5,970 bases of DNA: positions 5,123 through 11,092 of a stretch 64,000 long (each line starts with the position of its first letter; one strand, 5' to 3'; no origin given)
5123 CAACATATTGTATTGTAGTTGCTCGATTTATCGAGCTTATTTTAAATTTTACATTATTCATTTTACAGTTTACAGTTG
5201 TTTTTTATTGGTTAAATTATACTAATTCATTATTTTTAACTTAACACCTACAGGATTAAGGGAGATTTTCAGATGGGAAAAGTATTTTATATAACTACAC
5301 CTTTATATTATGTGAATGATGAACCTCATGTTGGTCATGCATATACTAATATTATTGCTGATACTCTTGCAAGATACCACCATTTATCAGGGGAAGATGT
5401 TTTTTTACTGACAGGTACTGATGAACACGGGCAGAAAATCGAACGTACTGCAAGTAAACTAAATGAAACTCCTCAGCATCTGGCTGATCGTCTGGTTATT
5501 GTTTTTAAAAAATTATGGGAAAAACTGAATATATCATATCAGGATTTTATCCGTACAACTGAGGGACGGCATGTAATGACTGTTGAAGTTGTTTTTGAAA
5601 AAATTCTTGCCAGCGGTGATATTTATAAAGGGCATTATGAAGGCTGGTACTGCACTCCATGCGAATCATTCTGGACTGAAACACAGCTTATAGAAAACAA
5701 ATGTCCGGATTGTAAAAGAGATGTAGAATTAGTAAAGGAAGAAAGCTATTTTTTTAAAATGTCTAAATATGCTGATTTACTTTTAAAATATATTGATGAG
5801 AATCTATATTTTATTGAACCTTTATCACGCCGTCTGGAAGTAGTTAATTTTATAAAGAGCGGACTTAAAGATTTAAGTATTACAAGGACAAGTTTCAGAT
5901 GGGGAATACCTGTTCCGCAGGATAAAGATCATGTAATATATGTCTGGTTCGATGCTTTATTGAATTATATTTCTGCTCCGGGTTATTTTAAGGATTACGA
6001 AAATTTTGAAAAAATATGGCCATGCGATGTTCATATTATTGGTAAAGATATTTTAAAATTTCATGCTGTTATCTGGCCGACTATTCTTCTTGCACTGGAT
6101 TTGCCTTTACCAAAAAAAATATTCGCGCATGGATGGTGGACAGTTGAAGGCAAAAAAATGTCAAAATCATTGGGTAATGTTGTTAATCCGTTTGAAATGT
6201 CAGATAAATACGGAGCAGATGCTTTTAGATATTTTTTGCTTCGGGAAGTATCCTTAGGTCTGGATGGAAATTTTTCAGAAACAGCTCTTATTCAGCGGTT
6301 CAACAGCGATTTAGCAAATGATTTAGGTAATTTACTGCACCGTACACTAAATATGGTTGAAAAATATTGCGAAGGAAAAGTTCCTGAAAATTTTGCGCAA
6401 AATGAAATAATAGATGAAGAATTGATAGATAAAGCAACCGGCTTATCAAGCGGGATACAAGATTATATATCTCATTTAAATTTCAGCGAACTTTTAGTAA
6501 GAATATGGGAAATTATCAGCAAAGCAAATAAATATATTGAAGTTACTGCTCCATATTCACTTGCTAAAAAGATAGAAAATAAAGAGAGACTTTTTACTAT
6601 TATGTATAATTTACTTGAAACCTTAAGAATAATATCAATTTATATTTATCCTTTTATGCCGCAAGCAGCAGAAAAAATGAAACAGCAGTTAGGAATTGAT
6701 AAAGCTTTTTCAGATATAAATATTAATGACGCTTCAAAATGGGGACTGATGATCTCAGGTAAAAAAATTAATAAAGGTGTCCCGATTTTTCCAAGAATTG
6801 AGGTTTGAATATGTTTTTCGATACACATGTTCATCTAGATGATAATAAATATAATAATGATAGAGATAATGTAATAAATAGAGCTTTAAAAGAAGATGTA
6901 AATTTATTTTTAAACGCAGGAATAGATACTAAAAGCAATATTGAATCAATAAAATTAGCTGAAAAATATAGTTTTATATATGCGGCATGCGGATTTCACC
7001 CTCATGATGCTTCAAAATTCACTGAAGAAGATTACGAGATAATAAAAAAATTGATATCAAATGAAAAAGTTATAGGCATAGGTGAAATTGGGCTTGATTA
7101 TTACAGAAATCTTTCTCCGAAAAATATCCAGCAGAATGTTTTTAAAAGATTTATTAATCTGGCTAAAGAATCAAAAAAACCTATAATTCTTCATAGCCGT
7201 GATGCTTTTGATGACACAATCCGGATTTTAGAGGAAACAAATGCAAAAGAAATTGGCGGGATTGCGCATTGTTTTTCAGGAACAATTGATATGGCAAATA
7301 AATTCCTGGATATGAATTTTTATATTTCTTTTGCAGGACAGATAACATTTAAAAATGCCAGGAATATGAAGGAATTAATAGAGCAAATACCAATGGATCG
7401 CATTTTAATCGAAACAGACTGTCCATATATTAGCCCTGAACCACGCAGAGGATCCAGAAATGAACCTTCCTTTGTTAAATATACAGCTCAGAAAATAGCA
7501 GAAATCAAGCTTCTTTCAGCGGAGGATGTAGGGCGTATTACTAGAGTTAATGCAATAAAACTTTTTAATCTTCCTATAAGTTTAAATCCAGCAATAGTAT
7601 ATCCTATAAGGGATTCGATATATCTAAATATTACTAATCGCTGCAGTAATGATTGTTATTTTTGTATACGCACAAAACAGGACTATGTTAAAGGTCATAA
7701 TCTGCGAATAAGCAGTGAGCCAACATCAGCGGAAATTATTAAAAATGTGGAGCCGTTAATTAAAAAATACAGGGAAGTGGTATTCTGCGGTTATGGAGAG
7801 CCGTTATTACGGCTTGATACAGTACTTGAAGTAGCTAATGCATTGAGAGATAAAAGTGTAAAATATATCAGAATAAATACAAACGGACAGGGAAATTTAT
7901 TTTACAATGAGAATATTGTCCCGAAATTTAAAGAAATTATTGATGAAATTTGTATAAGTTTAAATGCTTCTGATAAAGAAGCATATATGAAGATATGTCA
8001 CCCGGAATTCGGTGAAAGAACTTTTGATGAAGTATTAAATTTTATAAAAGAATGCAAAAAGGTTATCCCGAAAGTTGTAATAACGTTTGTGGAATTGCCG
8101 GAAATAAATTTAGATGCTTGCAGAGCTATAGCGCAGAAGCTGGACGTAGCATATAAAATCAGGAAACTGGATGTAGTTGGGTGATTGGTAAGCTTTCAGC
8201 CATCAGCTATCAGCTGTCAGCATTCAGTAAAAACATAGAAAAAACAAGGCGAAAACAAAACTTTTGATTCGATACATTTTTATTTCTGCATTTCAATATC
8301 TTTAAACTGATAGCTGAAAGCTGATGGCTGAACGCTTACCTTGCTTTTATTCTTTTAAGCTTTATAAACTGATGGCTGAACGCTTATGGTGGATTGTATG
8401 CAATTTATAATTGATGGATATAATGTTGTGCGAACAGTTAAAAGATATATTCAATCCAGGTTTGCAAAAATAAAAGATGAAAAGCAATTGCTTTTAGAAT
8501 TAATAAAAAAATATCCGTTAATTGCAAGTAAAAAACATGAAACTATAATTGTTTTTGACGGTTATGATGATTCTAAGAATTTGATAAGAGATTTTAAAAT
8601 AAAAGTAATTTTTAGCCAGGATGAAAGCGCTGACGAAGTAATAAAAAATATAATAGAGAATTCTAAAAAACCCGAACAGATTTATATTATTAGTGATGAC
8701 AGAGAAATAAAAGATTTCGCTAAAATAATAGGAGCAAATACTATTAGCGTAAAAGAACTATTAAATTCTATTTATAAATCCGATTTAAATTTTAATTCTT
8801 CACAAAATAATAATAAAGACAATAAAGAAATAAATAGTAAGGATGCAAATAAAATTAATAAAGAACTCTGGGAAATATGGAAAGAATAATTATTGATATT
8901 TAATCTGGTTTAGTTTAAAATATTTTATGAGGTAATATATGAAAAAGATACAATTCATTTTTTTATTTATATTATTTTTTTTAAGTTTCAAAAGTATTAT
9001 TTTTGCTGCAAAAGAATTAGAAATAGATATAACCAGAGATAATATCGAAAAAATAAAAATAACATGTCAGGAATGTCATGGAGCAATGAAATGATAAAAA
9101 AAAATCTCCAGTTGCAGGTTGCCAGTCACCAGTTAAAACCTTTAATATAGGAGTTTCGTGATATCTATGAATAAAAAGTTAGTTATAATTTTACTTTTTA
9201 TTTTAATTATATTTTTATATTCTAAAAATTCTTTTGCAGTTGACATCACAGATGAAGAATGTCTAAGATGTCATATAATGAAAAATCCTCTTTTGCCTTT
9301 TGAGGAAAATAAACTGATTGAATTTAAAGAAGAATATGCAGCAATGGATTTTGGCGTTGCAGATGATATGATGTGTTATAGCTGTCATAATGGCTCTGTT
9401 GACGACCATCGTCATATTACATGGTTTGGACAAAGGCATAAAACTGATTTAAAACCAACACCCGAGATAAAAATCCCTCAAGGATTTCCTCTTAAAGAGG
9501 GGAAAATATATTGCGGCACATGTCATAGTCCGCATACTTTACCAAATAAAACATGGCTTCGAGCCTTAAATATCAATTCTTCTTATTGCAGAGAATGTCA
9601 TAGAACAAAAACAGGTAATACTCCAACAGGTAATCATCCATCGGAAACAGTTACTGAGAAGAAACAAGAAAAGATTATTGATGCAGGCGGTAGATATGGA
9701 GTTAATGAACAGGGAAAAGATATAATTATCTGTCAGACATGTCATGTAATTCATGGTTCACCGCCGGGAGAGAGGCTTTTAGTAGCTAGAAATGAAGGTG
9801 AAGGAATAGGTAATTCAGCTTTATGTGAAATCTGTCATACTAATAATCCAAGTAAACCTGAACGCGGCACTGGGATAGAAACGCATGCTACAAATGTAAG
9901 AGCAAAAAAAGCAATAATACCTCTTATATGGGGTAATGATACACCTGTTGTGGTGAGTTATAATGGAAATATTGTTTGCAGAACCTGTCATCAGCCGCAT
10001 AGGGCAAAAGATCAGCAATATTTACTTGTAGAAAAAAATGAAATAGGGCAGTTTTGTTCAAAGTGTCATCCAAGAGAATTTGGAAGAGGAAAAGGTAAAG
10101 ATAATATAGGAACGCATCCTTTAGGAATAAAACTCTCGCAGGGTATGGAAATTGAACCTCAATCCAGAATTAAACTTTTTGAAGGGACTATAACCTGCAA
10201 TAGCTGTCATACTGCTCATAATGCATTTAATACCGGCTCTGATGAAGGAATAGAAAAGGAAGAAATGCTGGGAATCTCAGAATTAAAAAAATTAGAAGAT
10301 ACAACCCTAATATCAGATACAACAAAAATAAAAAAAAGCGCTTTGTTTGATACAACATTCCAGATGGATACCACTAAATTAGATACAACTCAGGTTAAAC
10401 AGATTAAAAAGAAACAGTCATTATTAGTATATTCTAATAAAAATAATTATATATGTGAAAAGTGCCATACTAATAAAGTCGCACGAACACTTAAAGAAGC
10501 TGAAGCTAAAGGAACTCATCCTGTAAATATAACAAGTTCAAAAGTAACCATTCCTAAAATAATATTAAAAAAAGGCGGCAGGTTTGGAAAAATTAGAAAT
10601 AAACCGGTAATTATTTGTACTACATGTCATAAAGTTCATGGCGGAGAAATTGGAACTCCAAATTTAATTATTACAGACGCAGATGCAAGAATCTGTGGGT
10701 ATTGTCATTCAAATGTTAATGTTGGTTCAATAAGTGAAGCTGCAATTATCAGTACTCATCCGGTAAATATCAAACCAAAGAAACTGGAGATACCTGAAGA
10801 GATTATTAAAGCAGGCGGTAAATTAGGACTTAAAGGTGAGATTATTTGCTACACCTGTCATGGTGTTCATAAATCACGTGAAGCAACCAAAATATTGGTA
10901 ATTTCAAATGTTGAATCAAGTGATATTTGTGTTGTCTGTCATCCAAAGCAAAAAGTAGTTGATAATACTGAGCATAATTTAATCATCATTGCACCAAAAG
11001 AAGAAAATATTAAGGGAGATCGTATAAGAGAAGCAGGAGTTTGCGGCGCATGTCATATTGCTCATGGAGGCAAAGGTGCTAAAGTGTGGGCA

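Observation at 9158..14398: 38-heme cytochrome built from seven diheme units plus six tandem tetraheme modules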

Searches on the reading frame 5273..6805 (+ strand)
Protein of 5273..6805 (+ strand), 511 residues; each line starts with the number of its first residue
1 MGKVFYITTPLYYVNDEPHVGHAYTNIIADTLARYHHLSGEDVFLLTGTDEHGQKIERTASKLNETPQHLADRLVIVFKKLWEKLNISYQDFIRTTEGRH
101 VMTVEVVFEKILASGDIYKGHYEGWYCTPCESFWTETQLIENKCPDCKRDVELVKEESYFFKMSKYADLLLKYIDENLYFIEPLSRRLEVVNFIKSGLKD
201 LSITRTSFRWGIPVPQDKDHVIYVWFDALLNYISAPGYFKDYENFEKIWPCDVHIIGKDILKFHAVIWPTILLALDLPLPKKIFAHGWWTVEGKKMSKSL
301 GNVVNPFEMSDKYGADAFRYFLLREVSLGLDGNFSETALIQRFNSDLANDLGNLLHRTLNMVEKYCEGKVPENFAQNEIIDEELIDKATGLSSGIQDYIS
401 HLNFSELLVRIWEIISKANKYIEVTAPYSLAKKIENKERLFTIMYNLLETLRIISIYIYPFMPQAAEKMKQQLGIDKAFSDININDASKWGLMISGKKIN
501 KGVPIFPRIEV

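Call 7: search_protein_families(library=pfam, proteins=[window:5273-6805:+], max_evalue=0.001)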
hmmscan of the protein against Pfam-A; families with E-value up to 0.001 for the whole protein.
window:5273-6805:+ (511 aa): 5 families
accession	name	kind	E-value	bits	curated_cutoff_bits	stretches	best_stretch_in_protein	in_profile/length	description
PF09334.17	tRNA-synt_1g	-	3.6e-112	375.4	20.1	2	149-359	174-391/391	tRNA synthetases class I (M)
PF00133.28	tRNA-synt_1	-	3.5e-32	112.1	22.7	2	219-331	296-410/414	tRNA synthetases class I (I, L, M and V)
PF01406.26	tRNA-synt_1e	-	4.8e-15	56.1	27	2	14-121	19-125/301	tRNA synthetases class I (C) catalytic domain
PF19303.5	Anticodon_3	-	4e-05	24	23.5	1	395-478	25-106/152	Anticodon binding domain of methionyl tRNA ligase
PF08264.19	Anticodon_1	-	4.2e-05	23.9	25.1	1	382-474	2-94/148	Anticodon-binding domain of tRNA ligase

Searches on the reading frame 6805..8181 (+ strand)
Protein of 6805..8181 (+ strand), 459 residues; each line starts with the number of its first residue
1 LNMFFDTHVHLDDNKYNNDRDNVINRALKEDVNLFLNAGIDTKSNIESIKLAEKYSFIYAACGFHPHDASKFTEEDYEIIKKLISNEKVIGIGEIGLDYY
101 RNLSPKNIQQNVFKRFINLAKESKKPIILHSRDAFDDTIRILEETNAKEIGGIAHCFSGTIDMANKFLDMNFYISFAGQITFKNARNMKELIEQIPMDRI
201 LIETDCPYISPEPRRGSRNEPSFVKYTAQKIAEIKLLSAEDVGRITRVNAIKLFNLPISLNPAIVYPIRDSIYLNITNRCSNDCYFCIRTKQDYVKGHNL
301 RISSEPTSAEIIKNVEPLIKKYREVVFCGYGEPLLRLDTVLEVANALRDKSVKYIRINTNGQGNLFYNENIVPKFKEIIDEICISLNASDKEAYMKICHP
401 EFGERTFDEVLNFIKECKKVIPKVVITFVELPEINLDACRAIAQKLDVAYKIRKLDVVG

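Call 7: search_protein_families(library=pfam, proteins=[window:6805-8181:+], max_evalue=0.001)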
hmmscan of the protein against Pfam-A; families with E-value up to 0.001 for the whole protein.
window:6805-8181:+ (459 aa): 2 families
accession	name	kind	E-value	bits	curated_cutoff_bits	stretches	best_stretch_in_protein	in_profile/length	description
PF01026.27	TatD_DNase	-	4.2e-89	298.7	27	1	5-255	1-253/253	TatD related DNase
PF04055.27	Radical_SAM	-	2.6e-19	70.4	29.5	1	274-444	1-164/166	Radical SAM superfamily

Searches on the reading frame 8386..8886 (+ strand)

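Call 7: search_protein_families(library=pfam, proteins=[window:8386-8886:+], max_evalue=0.001)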
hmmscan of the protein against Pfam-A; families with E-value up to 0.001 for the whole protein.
window:8386-8886:+ (167 aa): 1 family
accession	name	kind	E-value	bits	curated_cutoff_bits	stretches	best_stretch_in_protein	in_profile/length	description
PF05991.17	NYN_YacP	-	1.7e-21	77.3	24.6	1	8-166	2-162/166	YacP-like NYN domain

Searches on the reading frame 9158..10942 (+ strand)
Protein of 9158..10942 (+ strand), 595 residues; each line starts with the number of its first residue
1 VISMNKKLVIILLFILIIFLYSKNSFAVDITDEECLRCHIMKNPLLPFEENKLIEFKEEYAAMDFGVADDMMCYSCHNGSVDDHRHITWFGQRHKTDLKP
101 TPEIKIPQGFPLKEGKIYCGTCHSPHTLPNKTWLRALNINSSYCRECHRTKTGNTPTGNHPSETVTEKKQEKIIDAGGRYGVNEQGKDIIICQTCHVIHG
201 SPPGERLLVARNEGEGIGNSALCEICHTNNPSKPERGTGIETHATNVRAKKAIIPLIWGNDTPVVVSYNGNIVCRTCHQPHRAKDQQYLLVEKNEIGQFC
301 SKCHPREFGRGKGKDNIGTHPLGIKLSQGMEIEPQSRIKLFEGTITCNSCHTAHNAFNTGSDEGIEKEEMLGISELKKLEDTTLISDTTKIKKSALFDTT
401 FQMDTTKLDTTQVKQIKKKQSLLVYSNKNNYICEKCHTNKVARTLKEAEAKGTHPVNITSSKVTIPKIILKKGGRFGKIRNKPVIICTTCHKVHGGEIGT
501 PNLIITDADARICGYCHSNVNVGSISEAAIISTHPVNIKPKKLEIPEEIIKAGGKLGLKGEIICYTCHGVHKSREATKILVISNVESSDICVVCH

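Call 30: search_solved_structures(query=window:9158-10942:+, max_evalue=1)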
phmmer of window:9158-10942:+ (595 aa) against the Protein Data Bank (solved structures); distinct sequences matched with E-value up to 1: 6.
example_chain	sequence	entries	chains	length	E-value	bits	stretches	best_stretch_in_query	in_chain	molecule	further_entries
3ouq_A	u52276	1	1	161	0.00091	20.6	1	64-159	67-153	Cytochrome c family protein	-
9yuq_N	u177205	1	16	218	0.0039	18.6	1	483-518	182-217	Putative multiheme cytochrome c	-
5ict_A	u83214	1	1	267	0.052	14.8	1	404-490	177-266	Glutamate receptor 1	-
5dt6_A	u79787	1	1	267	0.15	13.3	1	411-490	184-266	Glutamate receptor 1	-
9wqv_C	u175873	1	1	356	0.32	12.3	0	114-142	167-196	Photosynthetic reaction center cytochrome c subunit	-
7nhn_2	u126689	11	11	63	0.88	10.8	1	378-419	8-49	50S ribosomal protein L29 | Large ribosomal subunit protein uL29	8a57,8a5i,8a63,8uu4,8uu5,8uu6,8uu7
